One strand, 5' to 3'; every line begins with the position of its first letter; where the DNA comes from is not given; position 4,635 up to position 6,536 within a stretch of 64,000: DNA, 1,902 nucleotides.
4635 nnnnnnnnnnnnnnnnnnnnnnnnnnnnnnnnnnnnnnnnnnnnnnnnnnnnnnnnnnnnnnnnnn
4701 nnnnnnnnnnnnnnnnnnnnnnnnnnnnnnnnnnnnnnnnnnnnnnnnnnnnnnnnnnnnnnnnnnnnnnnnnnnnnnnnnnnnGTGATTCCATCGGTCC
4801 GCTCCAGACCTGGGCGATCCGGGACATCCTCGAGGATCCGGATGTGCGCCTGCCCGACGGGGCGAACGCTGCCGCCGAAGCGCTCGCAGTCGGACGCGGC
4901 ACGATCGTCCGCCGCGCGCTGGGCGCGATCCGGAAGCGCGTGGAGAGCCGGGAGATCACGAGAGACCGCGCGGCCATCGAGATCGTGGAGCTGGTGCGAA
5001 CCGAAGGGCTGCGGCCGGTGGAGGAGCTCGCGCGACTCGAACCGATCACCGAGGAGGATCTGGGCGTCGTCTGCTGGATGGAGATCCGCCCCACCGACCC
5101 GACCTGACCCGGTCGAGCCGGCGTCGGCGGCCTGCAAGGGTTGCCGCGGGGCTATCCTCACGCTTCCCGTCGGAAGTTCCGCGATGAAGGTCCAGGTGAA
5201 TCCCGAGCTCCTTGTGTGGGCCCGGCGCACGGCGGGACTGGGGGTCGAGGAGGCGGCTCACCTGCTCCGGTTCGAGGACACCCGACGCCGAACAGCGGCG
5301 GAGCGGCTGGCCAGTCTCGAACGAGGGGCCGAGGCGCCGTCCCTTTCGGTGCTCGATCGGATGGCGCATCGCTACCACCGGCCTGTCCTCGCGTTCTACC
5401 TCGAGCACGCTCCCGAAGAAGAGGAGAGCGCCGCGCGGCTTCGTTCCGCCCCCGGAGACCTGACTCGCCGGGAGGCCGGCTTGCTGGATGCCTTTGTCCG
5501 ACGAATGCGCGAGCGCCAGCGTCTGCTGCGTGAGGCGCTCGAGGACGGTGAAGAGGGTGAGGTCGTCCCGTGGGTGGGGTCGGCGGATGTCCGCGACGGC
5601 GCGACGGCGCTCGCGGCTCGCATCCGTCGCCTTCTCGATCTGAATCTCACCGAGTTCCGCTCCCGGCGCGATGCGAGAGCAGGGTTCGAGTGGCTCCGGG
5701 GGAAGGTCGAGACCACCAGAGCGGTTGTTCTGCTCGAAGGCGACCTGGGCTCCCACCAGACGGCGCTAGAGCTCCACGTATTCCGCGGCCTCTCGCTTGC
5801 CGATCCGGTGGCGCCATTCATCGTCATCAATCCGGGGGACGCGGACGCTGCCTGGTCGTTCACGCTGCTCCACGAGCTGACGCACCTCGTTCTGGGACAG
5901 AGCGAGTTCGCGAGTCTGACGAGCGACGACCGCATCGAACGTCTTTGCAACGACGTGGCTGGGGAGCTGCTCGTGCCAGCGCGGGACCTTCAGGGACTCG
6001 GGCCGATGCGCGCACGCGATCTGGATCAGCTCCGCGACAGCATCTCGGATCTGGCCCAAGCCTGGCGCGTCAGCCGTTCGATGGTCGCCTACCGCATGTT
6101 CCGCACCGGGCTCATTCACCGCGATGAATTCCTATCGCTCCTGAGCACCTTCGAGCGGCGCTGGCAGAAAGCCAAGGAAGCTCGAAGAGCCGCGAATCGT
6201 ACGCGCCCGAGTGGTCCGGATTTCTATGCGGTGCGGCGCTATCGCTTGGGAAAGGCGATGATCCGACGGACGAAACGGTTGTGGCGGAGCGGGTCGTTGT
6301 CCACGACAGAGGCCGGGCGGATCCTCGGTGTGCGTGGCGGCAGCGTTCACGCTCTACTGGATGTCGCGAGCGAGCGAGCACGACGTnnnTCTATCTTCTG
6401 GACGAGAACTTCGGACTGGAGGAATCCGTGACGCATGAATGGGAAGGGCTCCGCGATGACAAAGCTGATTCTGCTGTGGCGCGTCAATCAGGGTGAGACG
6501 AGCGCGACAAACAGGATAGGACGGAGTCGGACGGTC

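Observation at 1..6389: DISARM-like / RM-like defence module: N6-adenine MTase, PLD-SNF2 fusion and an ImmA/IrrE regulator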

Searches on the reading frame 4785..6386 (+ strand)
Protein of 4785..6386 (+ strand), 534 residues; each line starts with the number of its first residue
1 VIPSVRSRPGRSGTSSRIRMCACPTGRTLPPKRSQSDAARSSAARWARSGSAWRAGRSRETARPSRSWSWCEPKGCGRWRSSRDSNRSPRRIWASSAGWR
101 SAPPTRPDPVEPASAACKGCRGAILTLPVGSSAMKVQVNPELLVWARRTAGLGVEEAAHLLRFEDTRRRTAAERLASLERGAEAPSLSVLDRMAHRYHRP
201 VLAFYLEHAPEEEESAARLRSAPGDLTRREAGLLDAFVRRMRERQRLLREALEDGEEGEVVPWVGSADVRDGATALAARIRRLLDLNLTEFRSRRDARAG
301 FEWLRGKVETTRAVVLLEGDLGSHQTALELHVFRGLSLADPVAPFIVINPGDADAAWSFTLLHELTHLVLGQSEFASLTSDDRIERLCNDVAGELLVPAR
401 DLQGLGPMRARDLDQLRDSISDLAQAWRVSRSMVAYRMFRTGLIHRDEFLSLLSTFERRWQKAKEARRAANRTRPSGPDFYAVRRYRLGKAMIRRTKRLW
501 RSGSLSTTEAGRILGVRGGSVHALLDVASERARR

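Call 6: search_protein_families(library=pfam, proteins=[window:4785-6386:+], max_evalue=0.01)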
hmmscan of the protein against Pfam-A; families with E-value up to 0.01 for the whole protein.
window:4785-6386:+ (534 aa): 1 family
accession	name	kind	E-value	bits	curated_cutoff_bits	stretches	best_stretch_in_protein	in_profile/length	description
PF06114.19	Peptidase_M78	-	3.6e-12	46.6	22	1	339-438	24-122/123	IrrE N-terminal-like domain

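Call 7: search_protein_families(library=padloc, proteins=[window:4785-6386:+], max_evalue=0.01)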
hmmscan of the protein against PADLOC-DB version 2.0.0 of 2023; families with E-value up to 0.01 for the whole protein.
window:4785-6386:+ (534 aa): 14 families
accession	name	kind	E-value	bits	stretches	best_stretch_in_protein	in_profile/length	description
PDLC03949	RmrA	-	3.1e-11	40.8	1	337-467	169-291/363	-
PDLC03952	RmrA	-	1.4e-10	38.6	1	343-464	205-325/395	-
PDLC03955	RmrA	-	1e-09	36.1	1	337-445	193-294/371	-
PDLC04141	capP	-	1.2e-08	32.8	1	329-441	39-153/242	capP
PDLC03945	RmrA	-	5.7e-08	30.3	1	343-465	193-317/394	-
PDLC03946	RmrA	-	1e-07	29.1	1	343-459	176-285/357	-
PDLC03954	RmrA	-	1.1e-07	29.1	1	344-465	194-314/380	-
PDLC03947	RmrA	-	3.4e-07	27.4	1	344-456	194-305/383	-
PDLC03943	RmrA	-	5.5e-07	27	1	344-463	178-294/370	-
PDLC03948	RmrA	-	4.2e-05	20.6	1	341-463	190-312/397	-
PDLC03944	RmrA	-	5.4e-05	20.4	1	358-465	200-307/384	-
PDLC03953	RmrA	-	0.00025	18.4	1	335-462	184-305/373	-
PDLC03982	PD-Lambda-2_B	-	0.00083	16.7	1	356-438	290-373/402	-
PDLC02926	HTH_VI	-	0.0033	15.6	0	172-217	28-74/92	-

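Call 9: search_protein_families(library=ncbifam, proteins=[window:4785-6386:+], max_evalue=0.01)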
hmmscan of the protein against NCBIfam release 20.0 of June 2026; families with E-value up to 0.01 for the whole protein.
window:4785-6386:+ (534 aa): 1 family
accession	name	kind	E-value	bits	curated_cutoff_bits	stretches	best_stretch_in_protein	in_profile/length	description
NF052239.1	antitox_spr1629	equivalog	1.8e-06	27.3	335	1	343-462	193-314/377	spr1629 family repressor/antitoxin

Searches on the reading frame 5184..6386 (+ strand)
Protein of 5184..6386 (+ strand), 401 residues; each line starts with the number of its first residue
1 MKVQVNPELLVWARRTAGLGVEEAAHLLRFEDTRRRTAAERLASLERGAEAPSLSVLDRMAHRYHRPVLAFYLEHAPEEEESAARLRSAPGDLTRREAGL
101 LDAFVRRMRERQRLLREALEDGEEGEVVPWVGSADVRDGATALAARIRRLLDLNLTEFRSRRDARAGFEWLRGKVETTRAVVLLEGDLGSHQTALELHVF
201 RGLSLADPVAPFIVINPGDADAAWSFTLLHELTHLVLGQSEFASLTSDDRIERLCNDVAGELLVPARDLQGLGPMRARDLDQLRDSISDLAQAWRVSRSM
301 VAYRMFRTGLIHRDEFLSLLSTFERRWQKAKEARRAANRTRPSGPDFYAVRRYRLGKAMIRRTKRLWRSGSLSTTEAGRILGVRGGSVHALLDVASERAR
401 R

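Call 75: search_protein_families(library=pfam, proteins=[window:5184-6386:+], max_evalue=0.01)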
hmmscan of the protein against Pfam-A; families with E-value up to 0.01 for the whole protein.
window:5184-6386:+ (401 aa): 1 family
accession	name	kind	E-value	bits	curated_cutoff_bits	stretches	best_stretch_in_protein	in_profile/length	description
PF06114.19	Peptidase_M78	-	2e-12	47.4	22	1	206-305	24-122/123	IrrE N-terminal-like domain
